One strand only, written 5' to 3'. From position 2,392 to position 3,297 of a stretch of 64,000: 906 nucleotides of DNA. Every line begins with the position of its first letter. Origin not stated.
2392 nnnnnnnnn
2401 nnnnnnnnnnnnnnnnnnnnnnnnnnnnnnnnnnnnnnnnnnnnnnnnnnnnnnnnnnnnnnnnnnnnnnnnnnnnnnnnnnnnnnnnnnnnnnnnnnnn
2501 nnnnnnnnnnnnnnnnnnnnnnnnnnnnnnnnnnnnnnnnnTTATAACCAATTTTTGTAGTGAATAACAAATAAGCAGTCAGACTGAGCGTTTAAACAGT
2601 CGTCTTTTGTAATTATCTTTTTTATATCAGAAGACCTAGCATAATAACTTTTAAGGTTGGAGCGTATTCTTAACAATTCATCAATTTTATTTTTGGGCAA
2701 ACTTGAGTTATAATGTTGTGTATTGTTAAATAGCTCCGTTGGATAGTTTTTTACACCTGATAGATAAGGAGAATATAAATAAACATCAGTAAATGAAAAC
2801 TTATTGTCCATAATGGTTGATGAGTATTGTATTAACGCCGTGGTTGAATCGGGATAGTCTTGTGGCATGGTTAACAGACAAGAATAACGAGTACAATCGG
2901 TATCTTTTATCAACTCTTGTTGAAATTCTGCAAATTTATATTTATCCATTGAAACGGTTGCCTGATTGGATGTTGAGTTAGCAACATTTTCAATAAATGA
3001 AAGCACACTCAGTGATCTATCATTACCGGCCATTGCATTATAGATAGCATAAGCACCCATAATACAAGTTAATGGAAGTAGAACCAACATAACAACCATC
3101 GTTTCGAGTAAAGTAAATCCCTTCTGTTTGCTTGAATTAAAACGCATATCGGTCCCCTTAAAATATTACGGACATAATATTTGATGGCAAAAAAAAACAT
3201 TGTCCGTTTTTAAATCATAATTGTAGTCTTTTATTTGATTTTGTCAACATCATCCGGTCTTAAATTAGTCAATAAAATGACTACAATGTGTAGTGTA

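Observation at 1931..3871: Cluster of phage-encoded type IV pilin-like / pseudopilin proteins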

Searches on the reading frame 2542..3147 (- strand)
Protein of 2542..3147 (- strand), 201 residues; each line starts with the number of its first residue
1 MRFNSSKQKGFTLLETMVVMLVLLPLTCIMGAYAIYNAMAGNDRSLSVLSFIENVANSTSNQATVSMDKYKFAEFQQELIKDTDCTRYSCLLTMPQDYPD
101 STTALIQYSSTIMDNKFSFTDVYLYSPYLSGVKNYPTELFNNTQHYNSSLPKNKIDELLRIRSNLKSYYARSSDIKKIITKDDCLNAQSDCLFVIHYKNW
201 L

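Call 4: search_protein_families(library=pfam, proteins=[window:2542-3147:-], max_evalue=1)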
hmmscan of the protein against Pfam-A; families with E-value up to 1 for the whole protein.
window:2542-3147:- (201 aa): 2 families
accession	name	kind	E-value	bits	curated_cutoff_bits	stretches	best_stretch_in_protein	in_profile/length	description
PF07963.17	N_methyl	-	6.8e-06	25.9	21.2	1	6-23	2-19/27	Prokaryotic N-terminal methylation motif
PF07140.17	IFNGR1_D2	-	0.18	12.4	28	1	62-110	43-88/108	Interferon gamma receptor (IFNGR1), D2 domain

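Call 5: search_protein_families(library=phrogs, proteins=[window:2542-3147:-], max_evalue=0.1)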
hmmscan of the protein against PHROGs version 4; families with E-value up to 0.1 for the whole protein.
window:2542-3147:- (201 aa): 4 families
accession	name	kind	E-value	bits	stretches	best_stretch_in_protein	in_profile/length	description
phrog_10597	-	unknown function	0.006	17.5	1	7-29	3-25/59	-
phrog_11596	-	unknown function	0.016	16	1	6-43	3-39/187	-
phrog_13280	-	unknown function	0.021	15.7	1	7-38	2-32/67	-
phrog_27437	-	unknown function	0.072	14.3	1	3-37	2-37/140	-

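Call 11: search_dna_similar(query=window:2542-3147:-, collection=phages, mode=protein, max_rows=20, max_evalue=1)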
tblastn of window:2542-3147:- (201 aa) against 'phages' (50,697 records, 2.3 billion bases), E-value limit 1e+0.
No match.

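Call 19: find_homologous_proteins(query=A1, max_evalue=0.01)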
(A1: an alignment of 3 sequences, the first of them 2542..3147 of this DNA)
Query A1 (3 sequences) (201 aa, profile of the alignment): 28 proteins with E <= 0.01 among 1574 candidates.
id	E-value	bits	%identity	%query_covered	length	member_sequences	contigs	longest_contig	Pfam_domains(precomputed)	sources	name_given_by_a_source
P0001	2.3e-90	320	19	98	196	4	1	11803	-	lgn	-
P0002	3.8e-83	296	19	90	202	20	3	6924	-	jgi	jgi:hypothetical protein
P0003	8.9e-82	292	24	98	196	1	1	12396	-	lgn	-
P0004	1.3e-81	291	25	98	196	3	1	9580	-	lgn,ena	-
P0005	1.7e-79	284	24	98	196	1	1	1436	-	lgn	-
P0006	3.8e-79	283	24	99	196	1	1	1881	-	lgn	-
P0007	5.9e-79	283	24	98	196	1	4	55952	-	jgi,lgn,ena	-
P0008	1.1e-77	278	99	100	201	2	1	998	PF07963.18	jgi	jgi:prepilin-type N-terminal cleavage/methylation domain-containing protein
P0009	1.5e-77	278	21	96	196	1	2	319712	-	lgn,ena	-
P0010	5.9e-70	253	89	100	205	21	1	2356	PF07963.18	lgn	-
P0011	1.5e-69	252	25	98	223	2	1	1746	-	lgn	-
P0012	4.3e-69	250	88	100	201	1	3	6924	PF07963.18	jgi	jgi:prepilin-type N-terminal cleavage/methylation domain-containing protein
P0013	5.6e-69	250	89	100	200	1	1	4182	PF07963.18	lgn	-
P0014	5.0e-67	244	21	99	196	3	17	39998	-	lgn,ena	-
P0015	8.0e-63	230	79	99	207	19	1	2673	-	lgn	-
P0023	1.2e-55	206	19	91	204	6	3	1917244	-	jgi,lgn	jgi:hypothetical protein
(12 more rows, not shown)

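Call 20: find_encoding_contigs(protein=P0023, flank=10000, max_places=3)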
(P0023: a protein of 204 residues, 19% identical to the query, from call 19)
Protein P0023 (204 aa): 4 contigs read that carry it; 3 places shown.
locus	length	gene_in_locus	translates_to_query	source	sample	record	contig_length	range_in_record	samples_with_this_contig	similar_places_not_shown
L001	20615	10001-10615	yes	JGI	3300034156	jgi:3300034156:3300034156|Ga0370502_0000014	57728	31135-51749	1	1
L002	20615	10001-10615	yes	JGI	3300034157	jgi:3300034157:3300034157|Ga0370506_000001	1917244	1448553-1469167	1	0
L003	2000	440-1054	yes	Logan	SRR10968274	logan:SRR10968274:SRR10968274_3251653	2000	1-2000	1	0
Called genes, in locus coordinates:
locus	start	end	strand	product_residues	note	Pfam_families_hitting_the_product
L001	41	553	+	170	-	-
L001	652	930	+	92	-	-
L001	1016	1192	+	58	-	-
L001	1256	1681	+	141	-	-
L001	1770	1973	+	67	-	-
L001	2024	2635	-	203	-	-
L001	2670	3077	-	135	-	-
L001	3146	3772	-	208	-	-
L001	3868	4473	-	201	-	-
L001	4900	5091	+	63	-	-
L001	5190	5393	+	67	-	-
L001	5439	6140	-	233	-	-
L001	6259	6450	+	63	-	-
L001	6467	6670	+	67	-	-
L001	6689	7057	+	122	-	-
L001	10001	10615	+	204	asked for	-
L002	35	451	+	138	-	-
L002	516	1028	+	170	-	-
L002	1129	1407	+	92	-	-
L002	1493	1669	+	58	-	-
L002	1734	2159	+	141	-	-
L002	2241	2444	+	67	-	-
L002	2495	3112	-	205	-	-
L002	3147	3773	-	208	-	-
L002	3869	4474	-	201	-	-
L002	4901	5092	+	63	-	-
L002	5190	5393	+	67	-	-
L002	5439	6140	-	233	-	-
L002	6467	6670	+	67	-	-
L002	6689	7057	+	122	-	-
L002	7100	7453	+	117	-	-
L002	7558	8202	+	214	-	-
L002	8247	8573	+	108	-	-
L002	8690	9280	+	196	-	-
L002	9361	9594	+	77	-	-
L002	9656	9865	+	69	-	-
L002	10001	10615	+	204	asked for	-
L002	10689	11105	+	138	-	PF03692:CxxCxxCC (weak)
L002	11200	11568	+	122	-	-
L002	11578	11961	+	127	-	-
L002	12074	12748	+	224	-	-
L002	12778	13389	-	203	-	PF00293:NUDIX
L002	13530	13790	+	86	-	-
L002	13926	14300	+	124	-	-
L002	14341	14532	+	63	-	PF23906:DUF7248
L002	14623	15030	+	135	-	-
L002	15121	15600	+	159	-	-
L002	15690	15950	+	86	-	-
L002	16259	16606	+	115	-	-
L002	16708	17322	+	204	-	-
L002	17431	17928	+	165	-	PF07486:Hydrolase_2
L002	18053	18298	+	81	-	-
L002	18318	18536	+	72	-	-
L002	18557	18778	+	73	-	-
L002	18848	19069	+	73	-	-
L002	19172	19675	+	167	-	-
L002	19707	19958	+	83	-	-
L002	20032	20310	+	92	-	-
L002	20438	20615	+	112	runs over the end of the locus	-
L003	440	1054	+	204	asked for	-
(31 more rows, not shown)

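Call 21: find_encoding_contigs(protein=P0009, flank=10000, max_places=2)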
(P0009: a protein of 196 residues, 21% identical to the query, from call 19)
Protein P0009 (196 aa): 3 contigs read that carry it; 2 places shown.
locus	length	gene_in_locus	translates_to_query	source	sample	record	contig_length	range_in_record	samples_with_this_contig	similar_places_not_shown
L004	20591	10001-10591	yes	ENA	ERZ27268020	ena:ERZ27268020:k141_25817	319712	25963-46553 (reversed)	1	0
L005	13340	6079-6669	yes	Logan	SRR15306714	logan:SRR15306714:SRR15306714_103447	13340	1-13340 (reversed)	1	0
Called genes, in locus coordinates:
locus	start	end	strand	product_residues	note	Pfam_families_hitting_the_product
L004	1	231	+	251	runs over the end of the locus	-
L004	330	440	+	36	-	-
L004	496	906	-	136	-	PF14470:bPH_3 (weak), PF03703:bPH_2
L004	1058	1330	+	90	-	-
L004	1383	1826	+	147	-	-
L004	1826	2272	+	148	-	-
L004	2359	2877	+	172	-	-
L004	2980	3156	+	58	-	-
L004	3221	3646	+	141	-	-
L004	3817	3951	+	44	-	-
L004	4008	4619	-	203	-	-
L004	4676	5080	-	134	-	-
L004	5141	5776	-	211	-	-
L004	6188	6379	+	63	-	-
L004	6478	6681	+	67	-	-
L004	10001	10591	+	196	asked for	-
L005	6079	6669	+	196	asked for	-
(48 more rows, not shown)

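Call 27: search_solved_structures(query=A2, max_evalue=10, show_alignments=3)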
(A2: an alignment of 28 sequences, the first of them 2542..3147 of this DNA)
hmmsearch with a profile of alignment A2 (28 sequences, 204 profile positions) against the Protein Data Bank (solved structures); distinct sequences matched with E-value up to 10: 5.
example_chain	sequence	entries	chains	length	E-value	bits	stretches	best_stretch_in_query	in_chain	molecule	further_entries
9egp_A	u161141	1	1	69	0.22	14.5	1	2-41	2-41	Geopilin domain 1 protein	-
3r06_B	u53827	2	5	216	1.1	12.3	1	66-114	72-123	anti-mouse CD3epsilon antibody 2C11 Fab heavy chain | Mouse anti-mouse CD3epsilon antibody 2C11 heavy chain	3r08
7tgg_A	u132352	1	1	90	1.6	11.7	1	3-40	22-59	Geopilin domain 1 protein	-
9laa_A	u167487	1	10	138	1.6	11.7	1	3-37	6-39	Type IV pilin protein PilA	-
8h8b_A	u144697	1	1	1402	4.2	10.3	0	96-185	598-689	Putative Rhs-family protein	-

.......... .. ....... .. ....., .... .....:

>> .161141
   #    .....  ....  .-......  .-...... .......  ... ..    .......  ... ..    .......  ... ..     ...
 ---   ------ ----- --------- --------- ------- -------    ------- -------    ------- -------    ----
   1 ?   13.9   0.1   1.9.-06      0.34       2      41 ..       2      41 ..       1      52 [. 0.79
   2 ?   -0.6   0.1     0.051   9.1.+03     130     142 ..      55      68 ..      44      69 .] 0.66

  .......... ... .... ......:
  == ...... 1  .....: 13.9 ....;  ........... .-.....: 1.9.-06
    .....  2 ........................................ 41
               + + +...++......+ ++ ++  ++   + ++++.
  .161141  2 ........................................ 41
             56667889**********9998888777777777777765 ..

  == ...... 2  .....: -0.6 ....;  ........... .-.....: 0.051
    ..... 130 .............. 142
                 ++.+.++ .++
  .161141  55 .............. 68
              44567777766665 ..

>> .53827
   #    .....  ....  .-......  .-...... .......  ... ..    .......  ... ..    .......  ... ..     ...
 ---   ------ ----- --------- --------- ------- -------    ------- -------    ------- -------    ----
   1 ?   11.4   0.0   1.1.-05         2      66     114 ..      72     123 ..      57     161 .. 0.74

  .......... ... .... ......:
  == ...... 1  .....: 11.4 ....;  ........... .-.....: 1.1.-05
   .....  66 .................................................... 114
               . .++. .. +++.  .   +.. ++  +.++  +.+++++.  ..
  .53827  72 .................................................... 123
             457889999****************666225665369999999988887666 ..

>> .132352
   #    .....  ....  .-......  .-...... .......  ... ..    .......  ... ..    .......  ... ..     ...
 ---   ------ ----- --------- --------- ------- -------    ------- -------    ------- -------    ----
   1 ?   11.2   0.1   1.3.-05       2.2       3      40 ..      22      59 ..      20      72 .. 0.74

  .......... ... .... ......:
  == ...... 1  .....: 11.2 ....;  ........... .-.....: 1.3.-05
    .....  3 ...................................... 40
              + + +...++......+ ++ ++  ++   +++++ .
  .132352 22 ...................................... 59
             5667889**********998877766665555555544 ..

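Call 35: predict_structure(alignment_id=A2)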
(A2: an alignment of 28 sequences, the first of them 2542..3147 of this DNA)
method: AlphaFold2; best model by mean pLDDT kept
length: 201 residues; sequences in the alignment: 28
mean_pLDDT: 50.6   pTM: 0.38
mean pLDDT of the five models: 50.6, 47.2, 46.1, 45.8, 42.2
residues with pLDDT >= 90: 0; 70-90: 16; 50-70: 91; < 50: 94
segments of 3 or more residues with pLDDT < 50: 1-10, 35-43, 81-103, 107-118, 120-153
pLDDT, mean of each block of 10 residues (from residue 1): 39 68 72 45 50 58 53 56 39 40 48 46 38 32 31 51 59 68 62 56 44
secondary structure, 60 per line:
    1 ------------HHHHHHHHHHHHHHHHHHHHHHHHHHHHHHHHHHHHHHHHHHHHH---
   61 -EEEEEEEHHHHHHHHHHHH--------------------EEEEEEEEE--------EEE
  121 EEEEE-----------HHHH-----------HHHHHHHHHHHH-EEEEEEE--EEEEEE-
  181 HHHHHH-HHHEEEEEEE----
elements in order: H13-57 E62-68 H69-80 E101-109 E118-125 H137-140 H152-163 E165-171 E174-179 H181-186 E191-197

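Call 36: search_protein_representatives(alignment_id=A2)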
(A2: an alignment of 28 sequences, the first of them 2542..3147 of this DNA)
Query: 28 sequences, 204 profile positions. Proteins with E-value up to 0.001 (for the whole library): 14; up to 1e-10: 12; up to 1e-30: 6. The best 14 are listed.
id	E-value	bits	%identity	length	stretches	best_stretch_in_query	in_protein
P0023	1.5e-86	305.8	-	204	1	1-203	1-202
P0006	1.3e-81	289.6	-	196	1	1-202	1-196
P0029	4.8e-52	193.1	-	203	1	1-202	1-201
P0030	3.5e-49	183.7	-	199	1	2-202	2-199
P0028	1.7e-45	171.7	-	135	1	4-135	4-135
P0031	1.9e-38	148.6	-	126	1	106-202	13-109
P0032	1.8e-28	116.1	-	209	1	1-203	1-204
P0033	1.5e-25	106.5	-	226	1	1-203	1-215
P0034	3.4e-14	69.5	-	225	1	4-203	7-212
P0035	4.2e-13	65.9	-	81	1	1-80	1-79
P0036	6.7e-13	65.2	-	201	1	2-202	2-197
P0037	1.2e-11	61.2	-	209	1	5-202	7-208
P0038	4.6e-06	42.9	-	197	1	6-168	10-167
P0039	2.4e-04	37.3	-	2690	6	65-108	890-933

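Call 39: find_homologous_proteins(query=A3, max_evalue=0.01)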
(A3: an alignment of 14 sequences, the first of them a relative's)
Query A3 (14 sequences) (225 aa, profile of the alignment): 32 proteins with E <= 0.01 among 1545 candidates.
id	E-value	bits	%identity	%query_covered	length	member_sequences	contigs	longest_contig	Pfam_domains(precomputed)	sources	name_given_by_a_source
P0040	1.5e-66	242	25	90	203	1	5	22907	-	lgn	-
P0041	5.3e-63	231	60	100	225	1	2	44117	-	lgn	-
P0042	7.1e-63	230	23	89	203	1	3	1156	-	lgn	-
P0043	1.0e-61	226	57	100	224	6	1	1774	-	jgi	jgi:hypothetical protein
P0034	1.9e-61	226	100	100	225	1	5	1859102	-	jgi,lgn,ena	-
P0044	2.0e-60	222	74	100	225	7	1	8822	-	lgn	-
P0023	4.3e-60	221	26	47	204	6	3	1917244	-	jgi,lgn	jgi:hypothetical protein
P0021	1.5e-59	219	25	51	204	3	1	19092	-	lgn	-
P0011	1.7e-59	219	31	37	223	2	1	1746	-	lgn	-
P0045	4.9e-59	218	66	100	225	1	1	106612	-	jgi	jgi:hypothetical protein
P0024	5.4e-59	218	25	52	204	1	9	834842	-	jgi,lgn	jgi:hypothetical protein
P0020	6.8e-59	217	25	55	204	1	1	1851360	-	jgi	-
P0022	3.9e-58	215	25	55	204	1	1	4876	-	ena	-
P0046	7.7e-58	214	74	100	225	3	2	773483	-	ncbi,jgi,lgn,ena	jgi:hypothetical protein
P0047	1.2e-57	213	73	100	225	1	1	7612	-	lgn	-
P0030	3.9e-46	176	22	48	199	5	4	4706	-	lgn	-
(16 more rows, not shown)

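Call 40: list_cluster_members(proteins=[P0046, P0034, P0023])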
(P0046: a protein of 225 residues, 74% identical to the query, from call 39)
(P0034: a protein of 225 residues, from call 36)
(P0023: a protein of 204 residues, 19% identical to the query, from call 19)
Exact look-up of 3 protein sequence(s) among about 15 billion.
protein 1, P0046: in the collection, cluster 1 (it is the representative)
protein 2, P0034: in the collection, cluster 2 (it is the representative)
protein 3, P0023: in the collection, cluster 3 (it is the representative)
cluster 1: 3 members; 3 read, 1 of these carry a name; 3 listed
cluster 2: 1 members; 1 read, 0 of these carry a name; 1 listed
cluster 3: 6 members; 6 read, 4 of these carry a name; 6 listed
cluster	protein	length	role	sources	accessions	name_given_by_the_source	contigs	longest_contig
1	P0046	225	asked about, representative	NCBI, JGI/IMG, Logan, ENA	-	hypothetical protein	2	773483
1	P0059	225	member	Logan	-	-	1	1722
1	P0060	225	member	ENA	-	-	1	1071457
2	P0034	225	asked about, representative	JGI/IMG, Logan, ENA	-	-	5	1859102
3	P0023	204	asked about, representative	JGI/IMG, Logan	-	hypothetical protein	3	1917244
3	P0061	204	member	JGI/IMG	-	hypothetical protein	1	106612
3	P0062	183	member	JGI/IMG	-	hypothetical protein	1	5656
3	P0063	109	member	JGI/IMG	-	hypothetical protein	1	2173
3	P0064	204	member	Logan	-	-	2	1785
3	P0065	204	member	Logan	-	-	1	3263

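Call 41: find_encoding_contigs(protein=P0046, flank=10000, max_places=4)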
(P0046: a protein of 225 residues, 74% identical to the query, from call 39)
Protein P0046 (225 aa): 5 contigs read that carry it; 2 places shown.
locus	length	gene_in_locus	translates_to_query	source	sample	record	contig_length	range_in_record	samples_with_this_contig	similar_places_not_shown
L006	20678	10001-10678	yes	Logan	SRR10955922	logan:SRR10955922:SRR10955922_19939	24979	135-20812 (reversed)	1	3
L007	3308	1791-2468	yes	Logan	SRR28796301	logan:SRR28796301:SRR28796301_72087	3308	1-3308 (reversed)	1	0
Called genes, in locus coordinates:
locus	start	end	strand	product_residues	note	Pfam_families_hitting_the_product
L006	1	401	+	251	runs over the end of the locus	-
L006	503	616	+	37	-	-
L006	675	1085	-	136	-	PF14470:bPH_3 (weak), PF03703:bPH_2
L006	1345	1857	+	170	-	-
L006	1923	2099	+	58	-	-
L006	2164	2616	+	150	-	-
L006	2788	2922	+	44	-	-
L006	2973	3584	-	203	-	-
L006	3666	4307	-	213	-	-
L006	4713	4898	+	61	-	-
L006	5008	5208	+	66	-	-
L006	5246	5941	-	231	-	-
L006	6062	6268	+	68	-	-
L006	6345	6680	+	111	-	-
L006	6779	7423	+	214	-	-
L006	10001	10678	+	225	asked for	-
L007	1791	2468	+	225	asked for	-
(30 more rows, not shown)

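Call 44: find_related_loci(query=A2, collection=viral_contigs, flank=10000)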
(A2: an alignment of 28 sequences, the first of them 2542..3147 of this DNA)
Query A2 (201 aa) in viral_contigs; peptide patterns used: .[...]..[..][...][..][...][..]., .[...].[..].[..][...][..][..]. (x = any residue, [..] = any of these).
16 stretches matched a pattern, but none encodes a relative of the query by tblastn (E <= 1e-3).

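Call 79: find_encoding_contigs(protein=P0034, flank=10000, max_places=5)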
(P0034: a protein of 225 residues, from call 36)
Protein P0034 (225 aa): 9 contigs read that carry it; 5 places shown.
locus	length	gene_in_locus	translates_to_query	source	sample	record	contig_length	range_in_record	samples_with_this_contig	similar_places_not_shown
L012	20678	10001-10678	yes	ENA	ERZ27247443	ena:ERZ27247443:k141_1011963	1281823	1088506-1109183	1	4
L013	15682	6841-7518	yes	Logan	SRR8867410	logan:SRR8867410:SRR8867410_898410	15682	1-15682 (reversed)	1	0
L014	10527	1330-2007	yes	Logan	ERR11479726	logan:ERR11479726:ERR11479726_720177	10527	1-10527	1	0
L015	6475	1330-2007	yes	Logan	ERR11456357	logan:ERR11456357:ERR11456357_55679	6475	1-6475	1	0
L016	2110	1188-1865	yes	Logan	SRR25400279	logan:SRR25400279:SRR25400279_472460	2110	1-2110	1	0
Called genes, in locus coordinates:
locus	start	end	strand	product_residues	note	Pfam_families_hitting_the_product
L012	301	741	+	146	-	-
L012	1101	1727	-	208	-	-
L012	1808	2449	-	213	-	-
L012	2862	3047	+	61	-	-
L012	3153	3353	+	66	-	-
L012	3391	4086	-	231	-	-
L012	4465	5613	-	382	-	PF12323:HTH_OrfB_IS605, PF01385:OrfB_IS605, PF07282:Cas12f1-like_TNB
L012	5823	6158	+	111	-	-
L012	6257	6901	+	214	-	-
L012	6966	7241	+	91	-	-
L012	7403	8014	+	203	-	-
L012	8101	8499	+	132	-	-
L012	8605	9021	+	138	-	-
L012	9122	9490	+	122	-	-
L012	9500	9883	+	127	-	-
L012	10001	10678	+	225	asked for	-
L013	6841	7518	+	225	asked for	-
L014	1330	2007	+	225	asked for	-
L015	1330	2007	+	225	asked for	-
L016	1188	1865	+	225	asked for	-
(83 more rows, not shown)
